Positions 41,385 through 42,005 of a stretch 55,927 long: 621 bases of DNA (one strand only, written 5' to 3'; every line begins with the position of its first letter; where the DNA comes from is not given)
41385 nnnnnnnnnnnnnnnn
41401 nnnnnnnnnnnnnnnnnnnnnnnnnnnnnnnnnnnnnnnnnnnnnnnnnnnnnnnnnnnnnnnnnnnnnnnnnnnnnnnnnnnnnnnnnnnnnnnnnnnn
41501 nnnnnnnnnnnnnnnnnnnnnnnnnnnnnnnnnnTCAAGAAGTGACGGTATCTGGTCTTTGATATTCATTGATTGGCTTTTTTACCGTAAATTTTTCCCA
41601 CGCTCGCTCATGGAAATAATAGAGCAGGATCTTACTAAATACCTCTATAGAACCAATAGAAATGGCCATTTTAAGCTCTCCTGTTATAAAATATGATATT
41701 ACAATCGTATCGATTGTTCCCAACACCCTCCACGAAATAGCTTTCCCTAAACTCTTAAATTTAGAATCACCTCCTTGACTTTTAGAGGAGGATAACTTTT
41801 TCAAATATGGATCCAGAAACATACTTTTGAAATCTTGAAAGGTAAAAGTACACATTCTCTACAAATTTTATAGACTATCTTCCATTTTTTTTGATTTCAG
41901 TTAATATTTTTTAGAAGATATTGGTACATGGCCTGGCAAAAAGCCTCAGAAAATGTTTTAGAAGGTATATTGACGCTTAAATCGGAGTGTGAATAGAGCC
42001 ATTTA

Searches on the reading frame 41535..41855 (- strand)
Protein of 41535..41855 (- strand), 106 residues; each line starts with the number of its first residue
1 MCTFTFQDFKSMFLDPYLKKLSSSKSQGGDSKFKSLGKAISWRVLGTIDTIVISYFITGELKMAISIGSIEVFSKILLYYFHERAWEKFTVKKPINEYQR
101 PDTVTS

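Call 46: search_protein_families(library=pfam, proteins=[window:41535-41855:-])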
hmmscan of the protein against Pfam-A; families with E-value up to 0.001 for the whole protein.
window:41535-41855:- (106 aa): 1 family
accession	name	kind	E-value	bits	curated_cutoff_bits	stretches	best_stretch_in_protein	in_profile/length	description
PF09834.14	DUF2061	-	4.5e-23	81.9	23.1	1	38-87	3-52/52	Predicted membrane protein (DUF2061)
